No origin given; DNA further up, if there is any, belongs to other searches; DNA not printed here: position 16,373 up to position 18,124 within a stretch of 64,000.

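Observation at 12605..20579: Compact eight-kb cluster of six cofactor-rich redox proteins around a cytoplasmic Mo/W enzyme: candidate undescribed NAD(P)H/ferredoxin-coupled oxidoreductase system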

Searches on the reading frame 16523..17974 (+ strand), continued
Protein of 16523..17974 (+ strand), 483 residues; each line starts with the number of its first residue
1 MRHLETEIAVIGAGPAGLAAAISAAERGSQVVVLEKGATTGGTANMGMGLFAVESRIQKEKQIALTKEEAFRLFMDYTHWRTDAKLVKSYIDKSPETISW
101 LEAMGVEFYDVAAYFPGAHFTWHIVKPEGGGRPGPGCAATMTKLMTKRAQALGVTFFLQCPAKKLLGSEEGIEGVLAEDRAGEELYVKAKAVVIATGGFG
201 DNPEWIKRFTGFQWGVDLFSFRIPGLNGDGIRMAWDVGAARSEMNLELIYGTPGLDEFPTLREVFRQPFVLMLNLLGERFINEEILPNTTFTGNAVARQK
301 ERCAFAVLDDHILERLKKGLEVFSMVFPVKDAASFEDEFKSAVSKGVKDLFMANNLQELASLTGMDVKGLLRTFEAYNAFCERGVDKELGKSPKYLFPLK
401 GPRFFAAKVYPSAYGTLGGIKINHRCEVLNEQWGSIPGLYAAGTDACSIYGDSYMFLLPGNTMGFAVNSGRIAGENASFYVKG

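Call 52: search_solved_structures(query=window:16523-17974:+, max_evalue=1e-40, show_alignments=3)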
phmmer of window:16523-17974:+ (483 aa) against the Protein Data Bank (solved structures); distinct sequences matched with E-value up to 1e-40: 17.
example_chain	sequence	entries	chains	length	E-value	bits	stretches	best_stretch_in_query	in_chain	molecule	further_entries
1lj1_A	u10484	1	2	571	3.8e-43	151.2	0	4-318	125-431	flavocytochrome c3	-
1m64_A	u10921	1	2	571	3.9e-43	151.1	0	4-318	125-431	flavocytochrome c3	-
1kss_A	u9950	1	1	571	5.1e-43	150.7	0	4-482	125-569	flavocytochrome c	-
1jry_A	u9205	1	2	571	7e-43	150.3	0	4-482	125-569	FLAVOCYTOCHROME C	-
1jrx_A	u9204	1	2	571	7.5e-43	150.2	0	4-482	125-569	FLAVOCYTOCHROME C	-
1p2e_A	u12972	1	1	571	7.6e-43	150.2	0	4-482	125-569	flavocytochrome c3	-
1qjd_A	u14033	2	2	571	7.6e-43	150.2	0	4-482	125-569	FLAVOCYTOCHROME C3 | Fumarate reductase flavoprotein subunit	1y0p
1p2h_A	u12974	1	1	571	7.6e-43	150.2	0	4-482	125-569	flavocytochrome c3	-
1jrz_A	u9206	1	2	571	9e-43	149.9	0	4-318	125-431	FLAVOCYTOCHROME C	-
1ksu_A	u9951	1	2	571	1.5e-42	149.2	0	4-482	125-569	flavocytochrome c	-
2b7r_A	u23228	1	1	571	1.7e-42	149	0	4-482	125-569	Fumarate reductase flavoprotein subunit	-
1e39_A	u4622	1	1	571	1.9e-42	148.9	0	4-482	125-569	FUMARATE REDUCTASE FLAVOPROTEIN SUBUNIT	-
1q9i_A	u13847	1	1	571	1.9e-42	148.9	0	4-482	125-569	flavocytochrome c3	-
2b7s_A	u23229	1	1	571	2.1e-42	148.7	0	4-482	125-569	Fumarate reductase flavoprotein subunit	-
1qo8_A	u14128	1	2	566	2.5e-42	148.5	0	6-317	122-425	FLAVOCYTOCHROME C3 FUMARATE REDUCTASE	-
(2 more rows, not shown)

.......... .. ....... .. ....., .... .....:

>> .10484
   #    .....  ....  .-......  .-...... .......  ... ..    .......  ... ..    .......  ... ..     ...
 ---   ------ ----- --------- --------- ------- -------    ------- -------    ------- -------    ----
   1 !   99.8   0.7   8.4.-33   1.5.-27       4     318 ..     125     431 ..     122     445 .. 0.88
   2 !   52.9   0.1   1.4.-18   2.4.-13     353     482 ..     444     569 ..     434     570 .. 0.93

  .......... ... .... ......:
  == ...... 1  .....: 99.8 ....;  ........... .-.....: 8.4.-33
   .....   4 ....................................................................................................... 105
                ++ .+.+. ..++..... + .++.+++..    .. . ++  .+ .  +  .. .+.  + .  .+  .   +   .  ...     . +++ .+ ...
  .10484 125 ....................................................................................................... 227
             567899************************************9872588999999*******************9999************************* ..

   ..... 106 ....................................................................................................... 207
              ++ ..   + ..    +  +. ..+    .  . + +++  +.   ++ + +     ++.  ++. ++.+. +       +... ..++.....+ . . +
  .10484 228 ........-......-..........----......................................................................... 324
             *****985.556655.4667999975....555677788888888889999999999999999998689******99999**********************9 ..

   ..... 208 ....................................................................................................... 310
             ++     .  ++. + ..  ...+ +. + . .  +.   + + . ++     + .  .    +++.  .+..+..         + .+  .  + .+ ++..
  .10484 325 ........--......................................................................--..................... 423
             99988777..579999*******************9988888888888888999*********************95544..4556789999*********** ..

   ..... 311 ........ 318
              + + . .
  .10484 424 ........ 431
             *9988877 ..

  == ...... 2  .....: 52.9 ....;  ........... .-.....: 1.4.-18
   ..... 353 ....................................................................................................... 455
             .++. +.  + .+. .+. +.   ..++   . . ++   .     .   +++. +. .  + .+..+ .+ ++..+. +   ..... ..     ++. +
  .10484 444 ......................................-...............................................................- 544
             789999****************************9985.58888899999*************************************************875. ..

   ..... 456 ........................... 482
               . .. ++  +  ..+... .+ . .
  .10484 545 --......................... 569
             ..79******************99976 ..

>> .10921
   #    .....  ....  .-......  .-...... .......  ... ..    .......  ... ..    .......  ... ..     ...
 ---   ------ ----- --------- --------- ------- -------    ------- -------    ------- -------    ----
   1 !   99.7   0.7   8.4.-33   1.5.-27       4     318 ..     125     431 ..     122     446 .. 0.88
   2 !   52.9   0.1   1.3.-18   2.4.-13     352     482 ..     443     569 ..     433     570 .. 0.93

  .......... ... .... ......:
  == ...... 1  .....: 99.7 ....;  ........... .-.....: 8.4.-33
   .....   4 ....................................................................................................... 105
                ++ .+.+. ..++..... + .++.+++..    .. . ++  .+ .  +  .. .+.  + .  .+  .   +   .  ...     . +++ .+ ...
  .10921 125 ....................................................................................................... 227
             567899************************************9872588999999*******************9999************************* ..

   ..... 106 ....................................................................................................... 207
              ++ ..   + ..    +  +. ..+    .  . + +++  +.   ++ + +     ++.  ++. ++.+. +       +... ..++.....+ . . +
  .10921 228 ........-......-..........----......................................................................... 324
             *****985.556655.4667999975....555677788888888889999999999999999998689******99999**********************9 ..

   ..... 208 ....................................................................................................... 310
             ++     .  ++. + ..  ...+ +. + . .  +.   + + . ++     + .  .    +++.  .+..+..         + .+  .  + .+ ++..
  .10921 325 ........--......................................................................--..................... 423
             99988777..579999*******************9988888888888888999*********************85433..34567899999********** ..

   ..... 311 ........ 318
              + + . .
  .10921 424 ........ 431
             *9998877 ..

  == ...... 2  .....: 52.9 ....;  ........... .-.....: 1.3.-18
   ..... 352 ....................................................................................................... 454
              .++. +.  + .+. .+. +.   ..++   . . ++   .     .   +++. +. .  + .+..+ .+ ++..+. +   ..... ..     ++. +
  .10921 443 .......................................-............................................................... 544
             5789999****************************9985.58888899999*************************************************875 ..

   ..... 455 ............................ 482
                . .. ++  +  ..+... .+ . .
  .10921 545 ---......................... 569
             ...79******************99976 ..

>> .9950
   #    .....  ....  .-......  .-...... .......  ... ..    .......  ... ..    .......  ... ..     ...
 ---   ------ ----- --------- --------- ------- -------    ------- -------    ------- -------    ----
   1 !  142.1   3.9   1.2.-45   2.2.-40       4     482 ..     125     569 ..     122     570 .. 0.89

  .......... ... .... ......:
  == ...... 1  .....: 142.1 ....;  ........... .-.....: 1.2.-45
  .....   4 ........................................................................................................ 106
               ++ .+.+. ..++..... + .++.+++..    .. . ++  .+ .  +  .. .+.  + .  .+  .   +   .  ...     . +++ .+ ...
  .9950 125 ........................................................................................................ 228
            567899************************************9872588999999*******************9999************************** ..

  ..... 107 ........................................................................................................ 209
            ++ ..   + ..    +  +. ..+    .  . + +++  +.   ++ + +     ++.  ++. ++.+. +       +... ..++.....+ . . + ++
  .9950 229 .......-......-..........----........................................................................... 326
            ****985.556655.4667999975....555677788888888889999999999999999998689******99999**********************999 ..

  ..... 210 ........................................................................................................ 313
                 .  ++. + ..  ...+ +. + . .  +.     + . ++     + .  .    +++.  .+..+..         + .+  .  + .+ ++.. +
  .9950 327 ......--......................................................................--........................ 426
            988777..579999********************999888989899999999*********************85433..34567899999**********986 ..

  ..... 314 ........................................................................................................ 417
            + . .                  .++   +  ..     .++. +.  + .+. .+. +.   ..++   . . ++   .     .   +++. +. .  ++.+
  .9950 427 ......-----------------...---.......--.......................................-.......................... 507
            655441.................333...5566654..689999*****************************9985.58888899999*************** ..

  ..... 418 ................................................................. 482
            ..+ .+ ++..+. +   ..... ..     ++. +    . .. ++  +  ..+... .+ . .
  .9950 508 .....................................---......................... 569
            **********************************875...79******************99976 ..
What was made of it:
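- The FAD enzyme has tyrosines in place of the carboxylate-binding residues (call 52).
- Tried and rejected: Rejected because the carboxylate-binding residues are replaced (call 52).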

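Call 78: search_protein_families(library=pfam, proteins=[L103:1131-2312:+, L132:5352-5843:+, L132:2061-3059:+, L131:990-1331:+], max_evalue=0.00001)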
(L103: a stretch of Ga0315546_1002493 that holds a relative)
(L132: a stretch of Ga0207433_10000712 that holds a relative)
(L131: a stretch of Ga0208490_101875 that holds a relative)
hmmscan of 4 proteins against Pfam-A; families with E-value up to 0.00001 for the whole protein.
L103:1131-2312:+ (393 aa): 3 families
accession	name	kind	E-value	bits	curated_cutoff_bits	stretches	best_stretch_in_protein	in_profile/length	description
PF00441.29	Acyl-CoA_dh_1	-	2.5e-26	93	22.4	1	238-387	1-149/150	Acyl-CoA dehydrogenase, C-terminal domain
PF02770.24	Acyl-CoA_dh_M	-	1.3e-20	73.8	33.3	1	132-226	1-97/97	Acyl-CoA dehydrogenase, middle domain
PF02771.21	Acyl-CoA_dh_N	-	3.1e-17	63.4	22.9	1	7-128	2-113/113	Acyl-CoA dehydrogenase, N-terminal domain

L132:5352-5843:+ (163 aa): 1 family
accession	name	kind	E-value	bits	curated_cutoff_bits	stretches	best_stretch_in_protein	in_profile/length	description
PF04290.18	DctQ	-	1.2e-26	93.6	28.3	1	27-158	1-131/132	Tripartite ATP-independent periplasmic transporters, DctQ component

L132:2061-3059:+ (332 aa): 1 family
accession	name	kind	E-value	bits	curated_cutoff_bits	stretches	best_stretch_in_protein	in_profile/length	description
PF04909.20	Amidohydro_2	-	7e-36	124.9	26.4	1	66-329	51-289/289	Amidohydrolase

L131:990-1331:+ (113 aa): 1 family
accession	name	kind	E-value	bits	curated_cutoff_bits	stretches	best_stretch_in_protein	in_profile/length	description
PF07883.17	Cupin_2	-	3.5e-09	36.7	27.2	1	41-109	3-70/70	Cupin domain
